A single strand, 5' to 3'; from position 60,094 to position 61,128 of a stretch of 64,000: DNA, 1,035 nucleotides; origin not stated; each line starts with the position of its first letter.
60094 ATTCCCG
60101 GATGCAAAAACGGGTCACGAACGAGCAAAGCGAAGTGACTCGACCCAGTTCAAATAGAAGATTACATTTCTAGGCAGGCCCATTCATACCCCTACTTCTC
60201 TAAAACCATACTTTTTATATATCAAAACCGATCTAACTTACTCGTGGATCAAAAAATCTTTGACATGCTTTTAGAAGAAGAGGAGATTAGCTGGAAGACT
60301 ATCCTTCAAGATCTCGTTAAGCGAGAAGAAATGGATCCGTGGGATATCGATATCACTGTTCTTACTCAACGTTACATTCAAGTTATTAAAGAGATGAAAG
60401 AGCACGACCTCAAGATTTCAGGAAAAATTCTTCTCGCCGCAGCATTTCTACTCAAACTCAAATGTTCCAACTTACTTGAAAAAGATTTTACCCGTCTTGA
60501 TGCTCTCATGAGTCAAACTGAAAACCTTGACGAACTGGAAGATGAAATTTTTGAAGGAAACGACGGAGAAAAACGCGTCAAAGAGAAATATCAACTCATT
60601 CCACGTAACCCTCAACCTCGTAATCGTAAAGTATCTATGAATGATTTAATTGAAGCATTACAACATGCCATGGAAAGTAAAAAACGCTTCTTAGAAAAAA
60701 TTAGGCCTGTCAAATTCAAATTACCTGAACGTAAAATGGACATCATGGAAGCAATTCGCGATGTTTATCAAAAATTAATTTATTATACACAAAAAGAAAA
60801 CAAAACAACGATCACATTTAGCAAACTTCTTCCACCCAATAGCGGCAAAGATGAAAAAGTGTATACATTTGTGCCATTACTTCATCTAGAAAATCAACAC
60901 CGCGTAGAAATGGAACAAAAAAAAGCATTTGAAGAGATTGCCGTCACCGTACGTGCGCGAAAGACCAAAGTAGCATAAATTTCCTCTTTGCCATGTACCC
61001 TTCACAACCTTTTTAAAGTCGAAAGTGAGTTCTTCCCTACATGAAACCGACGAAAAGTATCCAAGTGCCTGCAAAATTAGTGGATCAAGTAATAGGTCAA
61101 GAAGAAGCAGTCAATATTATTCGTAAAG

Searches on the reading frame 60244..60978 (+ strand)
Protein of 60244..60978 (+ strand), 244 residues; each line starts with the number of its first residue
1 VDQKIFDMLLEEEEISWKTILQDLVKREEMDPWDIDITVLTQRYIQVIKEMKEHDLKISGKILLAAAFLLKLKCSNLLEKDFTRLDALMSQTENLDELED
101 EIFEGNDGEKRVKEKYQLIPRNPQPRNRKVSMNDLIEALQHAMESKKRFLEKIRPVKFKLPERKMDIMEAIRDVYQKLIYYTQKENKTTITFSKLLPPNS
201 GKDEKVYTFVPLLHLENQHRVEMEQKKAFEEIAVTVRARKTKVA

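Call 11: find_related_loci(query=window:60244-60978:+, collection=genome_contigs, flank=6000)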
Query window:60244-60978:+ (244 aa) in genome_contigs; peptide patterns used: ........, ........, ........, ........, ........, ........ (x = any residue, [..] = any of these).
48 stretches matched a pattern; 9 encode a relative of the query (tblastn E <= 1e-3); 9 distinct loci.
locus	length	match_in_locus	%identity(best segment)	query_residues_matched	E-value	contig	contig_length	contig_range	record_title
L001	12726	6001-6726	86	1-242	2e-124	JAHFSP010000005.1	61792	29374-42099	MAG: Candidatus Woesearchaeota archaeon isolate nzgw60 NODE_156_length_61793_cov_5.459641, whole genome shotgun sequence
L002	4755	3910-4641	64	1-244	4e-105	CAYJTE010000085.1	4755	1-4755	MAG TPA_asm: uncultured Methanosarcinales archaeon isolate ERP125453_co1_342 genome assembly, contig: NODE_24467_length_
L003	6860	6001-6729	63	1-240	5e-99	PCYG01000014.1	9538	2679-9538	MAG: Candidatus Woesearchaeota archaeon CG10_big_fil_rev_8_21_14_0_10_32_24 CG10_8_21_14_0.10_scaffold_16381_c, whole ge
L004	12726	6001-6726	61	1-242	4e-98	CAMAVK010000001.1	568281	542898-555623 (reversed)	MAG: Candidatus Woesearchaeota archaeon isolate MaH-04nov19-52 genome assembly, contig: MaH-04nov19-C3, whole genome sho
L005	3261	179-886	62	1-234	2e-99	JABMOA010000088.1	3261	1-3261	MAG: Candidatus Woesearchaeota archaeon isolate bin.502 k141_4132161, whole genome shotgun sequence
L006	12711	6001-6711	59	1-234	4e-91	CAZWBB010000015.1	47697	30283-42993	MAG TPA_asm: uncultured Methanosarcinales archaeon isolate SRP077602_co2_374 genome assembly, contig: NODE_1129_length_4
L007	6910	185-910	54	1-234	7e-82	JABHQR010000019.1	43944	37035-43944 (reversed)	MAG: archaeon isolate SI039_bin110 k141_684486, whole genome shotgun sequence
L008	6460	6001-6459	61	1-152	4e-60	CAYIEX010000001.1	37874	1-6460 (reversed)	MAG TPA_asm: uncultured Methanosarcinales archaeon isolate ERP119705_co19_971 genome assembly, contig: NODE_728_length_3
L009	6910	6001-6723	61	1-242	3e-97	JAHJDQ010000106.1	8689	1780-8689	MAG: Nanoarchaeota archaeon isolate Modern_marine.mb.67 Modern_marine.mb.67_k141_1323121, whole genome shotgun sequence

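Call 14: find_related_loci(query=window:60244-60978:+, collection=metagenome_contigs, flank=8000)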
Query window:60244-60978:+ (244 aa) in metagenome_contigs; peptide patterns used: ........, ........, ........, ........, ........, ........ (x = any residue, [..] = any of these).
52 stretches matched a pattern; 10 encode a relative of the query (tblastn E <= 1e-3); 10 distinct loci.
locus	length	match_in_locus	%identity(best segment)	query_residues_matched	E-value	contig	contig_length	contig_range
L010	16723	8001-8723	63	1-240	1e-101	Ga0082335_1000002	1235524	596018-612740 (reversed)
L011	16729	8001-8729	63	1-240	7e-99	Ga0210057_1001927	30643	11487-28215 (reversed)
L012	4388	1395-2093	65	1-234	9e-97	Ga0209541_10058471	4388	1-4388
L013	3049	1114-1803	63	1-232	5e-96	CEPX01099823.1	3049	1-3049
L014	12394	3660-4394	56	1-244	3e-89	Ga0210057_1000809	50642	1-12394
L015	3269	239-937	66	1-234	4e-90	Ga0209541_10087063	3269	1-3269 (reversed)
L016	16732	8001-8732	54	1-242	3e-87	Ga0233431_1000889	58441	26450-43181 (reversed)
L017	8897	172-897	54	1-234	9e-82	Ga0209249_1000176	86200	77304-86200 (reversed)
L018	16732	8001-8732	57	1-241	3e-79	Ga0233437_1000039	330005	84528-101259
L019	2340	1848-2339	60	1-164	1e-65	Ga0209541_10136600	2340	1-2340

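Call 25: find_homologous_proteins(query=window:60244-60978:+, max_evalue=1e-20)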
Query window:60244-60978:+ (244 aa): 850 proteins with E <= 1e-20 among 1097 candidates; the best 120 are listed.
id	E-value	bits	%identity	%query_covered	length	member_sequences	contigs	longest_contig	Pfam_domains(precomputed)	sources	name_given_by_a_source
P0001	2.4e-151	520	100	100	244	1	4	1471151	PF02616.20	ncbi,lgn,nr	ncbi:segregation/condensation protein A [Candidatus Woesearchaeota archaeon]|nr:segregation/condensa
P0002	9.5e-134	462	87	100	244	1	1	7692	PF02616.20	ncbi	-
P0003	2.0e-129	448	86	99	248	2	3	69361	PF02616.20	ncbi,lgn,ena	-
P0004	4.1e-99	349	66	100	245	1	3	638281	PF02616.20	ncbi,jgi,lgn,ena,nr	ncbi:hypothetical protein COV20_02120 [Candidatus Woesearchaeota archaeon CG10_big_fil_rev_8_21_14_0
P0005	1.6e-98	347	67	96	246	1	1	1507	PF02616.20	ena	-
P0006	5.8e-98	345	67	99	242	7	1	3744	PF02616.20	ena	-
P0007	1.8e-97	343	66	97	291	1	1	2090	PF02616.20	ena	-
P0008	5.6e-97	342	63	99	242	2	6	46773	PF02616.20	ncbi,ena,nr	ncbi:hypothetical protein CL620_00395 [archaeon]|nr:hypothetical protein [archaeon]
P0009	6.6e-97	342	61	98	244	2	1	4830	PF02616.20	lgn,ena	-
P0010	7.7e-97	341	61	97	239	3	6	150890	PF02616.20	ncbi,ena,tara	tara:strand:+ start:119383 stop:120102 length:720 start_codon:yes stop_codon:yes gene_type:complete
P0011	1.5e-96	340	63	98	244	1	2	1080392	PF02616.20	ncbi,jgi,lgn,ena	-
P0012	5.1e-96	339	63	98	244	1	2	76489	PF02616.20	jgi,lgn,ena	jgi:segregation and condensation protein A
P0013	6.8e-96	338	64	100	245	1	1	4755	PF02616.20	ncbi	-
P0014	8.8e-95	335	62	97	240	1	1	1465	PF02616.20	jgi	jgi:segregation and condensation protein A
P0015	1.1e-94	334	63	97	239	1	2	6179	PF02616.20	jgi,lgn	-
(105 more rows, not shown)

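Call 26: find_encoding_contigs(protein=P0001, flank=2500, max_places=6)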
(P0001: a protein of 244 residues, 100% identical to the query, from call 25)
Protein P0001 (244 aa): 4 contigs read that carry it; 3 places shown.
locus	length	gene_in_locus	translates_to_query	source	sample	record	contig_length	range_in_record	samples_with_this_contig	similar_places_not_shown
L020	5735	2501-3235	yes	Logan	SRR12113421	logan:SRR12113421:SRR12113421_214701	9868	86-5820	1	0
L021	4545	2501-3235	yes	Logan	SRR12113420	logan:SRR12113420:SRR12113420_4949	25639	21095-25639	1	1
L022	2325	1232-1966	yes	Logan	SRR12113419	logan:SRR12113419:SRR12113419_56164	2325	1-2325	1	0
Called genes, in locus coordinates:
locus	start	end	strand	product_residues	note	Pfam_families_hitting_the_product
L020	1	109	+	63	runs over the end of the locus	?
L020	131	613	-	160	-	PF06210:DUF1003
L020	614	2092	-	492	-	PF02885:Glycos_trans_3N (weak), PF00591:Glycos_transf_3, PF07831:PYNP_C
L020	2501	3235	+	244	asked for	PF02616:SMC_ScpA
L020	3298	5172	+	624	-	PF01078:Mg_chelatase, PF05496:RuvB_N (faint), PF20030:bpMoxR (faint), PF00158:Sigma54_activat, PF07728:AAA_5 (weak), PF20436:LonB_AAA-LID (weak), PF05362:Lon_C, PF13541:ChlI, +1 more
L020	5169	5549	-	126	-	-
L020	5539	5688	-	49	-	-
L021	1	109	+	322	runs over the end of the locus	PF01047:MarR (faint), PF13404:HTH_AsnC-type (weak), PF13412:HTH_24 (weak), PF13404:HTH_AsnC-type (weak), PF13412:HTH_24 (weak)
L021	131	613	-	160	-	PF06210:DUF1003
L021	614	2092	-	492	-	PF02885:Glycos_trans_3N (weak), PF00591:Glycos_transf_3, PF07831:PYNP_C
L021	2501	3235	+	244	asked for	PF02616:SMC_ScpA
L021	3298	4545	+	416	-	?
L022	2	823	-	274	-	?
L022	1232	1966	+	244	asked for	PF02616:SMC_ScpA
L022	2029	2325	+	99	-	?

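Call 27: find_encoding_contigs(protein=P0002, flank=5000, max_places=4)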
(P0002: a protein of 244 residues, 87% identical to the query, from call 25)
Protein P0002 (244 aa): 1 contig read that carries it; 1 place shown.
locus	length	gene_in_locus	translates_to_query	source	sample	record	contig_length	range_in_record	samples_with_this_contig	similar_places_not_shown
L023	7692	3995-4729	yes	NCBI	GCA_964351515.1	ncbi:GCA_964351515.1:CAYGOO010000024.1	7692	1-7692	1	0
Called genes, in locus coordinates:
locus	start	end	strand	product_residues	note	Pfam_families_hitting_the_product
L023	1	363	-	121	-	?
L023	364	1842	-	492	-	PF02885:Glycos_trans_3N, PF00591:Glycos_transf_3, PF07831:PYNP_C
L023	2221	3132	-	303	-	PF07063:HGLS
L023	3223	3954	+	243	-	PF01978:TrmB, PF09339:HTH_IclR (faint)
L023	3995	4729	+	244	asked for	PF02616:SMC_ScpA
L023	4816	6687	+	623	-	PF00493:MCM (faint), PF01078:Mg_chelatase, PF05496:RuvB_N (faint), PF20030:bpMoxR (faint), PF00158:Sigma54_activat (weak), PF20436:LonB_AAA-LID (weak), PF05362:Lon_C, PF13541:ChlI, +2 more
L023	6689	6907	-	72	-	-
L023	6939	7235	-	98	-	-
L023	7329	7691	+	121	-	?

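Call 28: find_encoding_contigs(protein=P0003, flank=2500, max_places=4)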
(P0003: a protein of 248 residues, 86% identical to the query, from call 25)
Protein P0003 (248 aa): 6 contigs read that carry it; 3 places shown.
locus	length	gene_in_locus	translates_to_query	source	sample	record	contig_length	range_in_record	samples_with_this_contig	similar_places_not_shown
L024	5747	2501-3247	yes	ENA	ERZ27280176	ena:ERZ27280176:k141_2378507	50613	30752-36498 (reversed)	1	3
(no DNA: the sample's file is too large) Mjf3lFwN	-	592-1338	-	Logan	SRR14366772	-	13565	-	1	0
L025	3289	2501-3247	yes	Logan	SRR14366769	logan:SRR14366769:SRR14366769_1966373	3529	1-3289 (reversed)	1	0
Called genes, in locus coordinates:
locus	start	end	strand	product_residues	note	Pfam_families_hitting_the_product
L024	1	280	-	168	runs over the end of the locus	PF06210:DUF1003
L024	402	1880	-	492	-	PF02885:Glycos_trans_3N, PF00591:Glycos_transf_3, PF07831:PYNP_C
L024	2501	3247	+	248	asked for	PF02616:SMC_ScpA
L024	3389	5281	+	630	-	PF01078:Mg_chelatase, PF05496:RuvB_N (faint), PF20030:bpMoxR (faint), PF00004:AAA (faint), PF00158:Sigma54_activat, PF20436:LonB_AAA-LID (weak), PF05362:Lon_C, PF13541:ChlI, +1 more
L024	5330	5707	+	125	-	PF01201:Ribosomal_S8e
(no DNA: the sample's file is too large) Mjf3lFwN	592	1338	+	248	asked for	PF02616:SMC_ScpA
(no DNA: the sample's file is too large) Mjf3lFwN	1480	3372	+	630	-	PF01078:Mg_chelatase, PF05496:RuvB_N (faint), PF20030:bpMoxR (faint), PF00004:AAA (faint), PF00158:Sigma54_activat, PF20436:LonB_AAA-LID (weak), PF05362:Lon_C, PF13541:ChlI, +1 more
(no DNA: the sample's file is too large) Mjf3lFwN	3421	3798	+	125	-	PF01201:Ribosomal_S8e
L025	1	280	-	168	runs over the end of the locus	PF06210:DUF1003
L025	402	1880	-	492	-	PF02885:Glycos_trans_3N, PF00591:Glycos_transf_3, PF07831:PYNP_C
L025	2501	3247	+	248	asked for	PF02616:SMC_ScpA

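Call 38: find_encoding_contigs(protein=P0004, flank=3000, max_places=3)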
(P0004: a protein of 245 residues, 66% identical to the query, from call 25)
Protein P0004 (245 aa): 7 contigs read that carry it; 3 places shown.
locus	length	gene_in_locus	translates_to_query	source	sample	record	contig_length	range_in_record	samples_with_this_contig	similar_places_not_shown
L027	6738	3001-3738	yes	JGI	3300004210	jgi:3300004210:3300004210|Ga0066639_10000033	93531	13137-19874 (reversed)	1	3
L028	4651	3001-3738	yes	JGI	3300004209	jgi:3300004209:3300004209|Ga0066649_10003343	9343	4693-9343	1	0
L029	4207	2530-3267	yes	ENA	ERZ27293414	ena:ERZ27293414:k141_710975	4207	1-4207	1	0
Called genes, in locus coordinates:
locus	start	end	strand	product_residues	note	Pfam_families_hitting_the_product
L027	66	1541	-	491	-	PF02885:Glycos_trans_3N, PF00591:Glycos_transf_3, PF07831:PYNP_C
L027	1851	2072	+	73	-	-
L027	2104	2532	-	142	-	PF00254:FKBP_C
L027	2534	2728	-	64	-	PF00313:CSD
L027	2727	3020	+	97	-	-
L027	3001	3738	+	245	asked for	PF02616:SMC_ScpA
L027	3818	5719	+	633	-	PF05496:RuvB_N (faint), PF20030:bpMoxR (faint), PF01078:Mg_chelatase, PF00004:AAA (faint), PF00158:Sigma54_activat, PF20436:LonB_AAA-LID (weak), PF05362:Lon_C, PF13541:ChlI, +1 more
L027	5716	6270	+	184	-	PF01725:Ham1p_like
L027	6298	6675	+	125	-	PF01201:Ribosomal_S8e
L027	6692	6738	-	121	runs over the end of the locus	PF13828:DUF4190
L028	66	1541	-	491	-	PF02885:Glycos_trans_3N, PF00591:Glycos_transf_3, PF07831:PYNP_C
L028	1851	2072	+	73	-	-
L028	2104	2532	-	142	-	PF00254:FKBP_C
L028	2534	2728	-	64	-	PF00313:CSD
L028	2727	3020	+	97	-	-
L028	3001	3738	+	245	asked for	PF02616:SMC_ScpA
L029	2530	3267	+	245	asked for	PF02616:SMC_ScpA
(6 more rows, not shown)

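Call 39: find_encoding_contigs(protein=P0006, flank=3000, max_places=3)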
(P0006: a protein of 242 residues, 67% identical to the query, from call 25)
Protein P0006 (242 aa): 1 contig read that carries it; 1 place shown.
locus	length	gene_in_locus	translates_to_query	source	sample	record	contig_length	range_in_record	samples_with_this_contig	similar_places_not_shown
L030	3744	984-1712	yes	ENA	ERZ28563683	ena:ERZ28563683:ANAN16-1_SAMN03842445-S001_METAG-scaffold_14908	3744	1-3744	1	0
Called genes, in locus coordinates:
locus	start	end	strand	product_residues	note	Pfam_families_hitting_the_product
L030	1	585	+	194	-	?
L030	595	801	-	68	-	PF10049:DUF2283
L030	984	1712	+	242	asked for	PF02616:SMC_ScpA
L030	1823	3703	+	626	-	PF01078:Mg_chelatase, PF20030:bpMoxR (faint), PF00004:AAA (faint), PF00158:Sigma54_activat, PF07728:AAA_5 (weak), PF20436:LonB_AAA-LID (weak), PF05362:Lon_C, PF13541:ChlI, +1 more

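Call 40: find_encoding_contigs(protein=P0007, flank=3000, max_places=3)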
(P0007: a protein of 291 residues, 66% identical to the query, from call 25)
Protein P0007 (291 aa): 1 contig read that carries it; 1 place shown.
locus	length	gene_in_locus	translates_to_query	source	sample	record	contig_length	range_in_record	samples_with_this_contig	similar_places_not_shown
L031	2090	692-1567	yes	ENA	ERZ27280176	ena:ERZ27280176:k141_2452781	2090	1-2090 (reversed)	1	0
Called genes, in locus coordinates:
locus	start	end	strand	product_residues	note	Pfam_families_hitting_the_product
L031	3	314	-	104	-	?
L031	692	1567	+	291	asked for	PF02616:SMC_ScpA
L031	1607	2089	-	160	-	?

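Call 53: search_protein_families(library=pfam, proteins=[L012:755-922:+, L012:919-1188:+, L013:601-795:+, L013:792-1043:+, L006:2984-4465:-, L006:4468-5853:-, L009:5361-5882:-, L010:7296-7856:-, L018:7478-7918:+, L014:1957-2610:+], max_evalue=0.01)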
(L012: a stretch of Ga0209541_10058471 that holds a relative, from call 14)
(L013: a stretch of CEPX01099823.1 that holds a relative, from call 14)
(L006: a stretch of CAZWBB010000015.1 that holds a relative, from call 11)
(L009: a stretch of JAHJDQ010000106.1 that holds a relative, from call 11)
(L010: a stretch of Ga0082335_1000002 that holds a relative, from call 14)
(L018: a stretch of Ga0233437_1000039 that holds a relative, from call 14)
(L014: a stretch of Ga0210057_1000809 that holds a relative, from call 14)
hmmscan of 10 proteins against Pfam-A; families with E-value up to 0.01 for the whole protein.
L012:755-922:+ (55 aa): 1 family
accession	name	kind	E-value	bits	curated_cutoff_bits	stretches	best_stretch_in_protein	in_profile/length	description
PF24409.1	wHTH-PRTase_assc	-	0.007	16.8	27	1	19-47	33-61/83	wHTH-PRTase associated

L012:919-1188:+ (89 aa): 1 family
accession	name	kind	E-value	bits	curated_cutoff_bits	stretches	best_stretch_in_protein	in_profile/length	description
PF05016.21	ParE_toxin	-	8.7e-06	26.7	23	1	7-85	1-89/89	ParE toxin of type II toxin-antitoxin system, parDE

L013:601-795:+ (64 aa): 0 families

L013:792-1043:+ (83 aa): 1 family
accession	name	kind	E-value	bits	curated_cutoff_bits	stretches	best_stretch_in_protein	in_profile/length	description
PF05016.21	ParE_toxin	-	8.3e-09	36.3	23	1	5-80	1-88/89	ParE toxin of type II toxin-antitoxin system, parDE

L006:2984-4465:- (493 aa): 1 family
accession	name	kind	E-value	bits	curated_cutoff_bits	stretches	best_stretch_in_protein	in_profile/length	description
PF10263.15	SprT-like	-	0.0017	18.7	25.6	1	321-362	37-79/108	SprT-like family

L006:4468-5853:- (461 aa): 0 families

L009:5361-5882:- (173 aa): 0 families

L010:7296-7856:- (186 aa): 0 families

L018:7478-7918:+ (146 aa): 1 family
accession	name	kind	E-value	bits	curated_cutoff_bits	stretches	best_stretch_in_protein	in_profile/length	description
PF08181.16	DegQ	-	0.0096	16.4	22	0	75-102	5-35/46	DegQ (SacQ) family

L014:1957-2610:+ (217 aa): 0 families
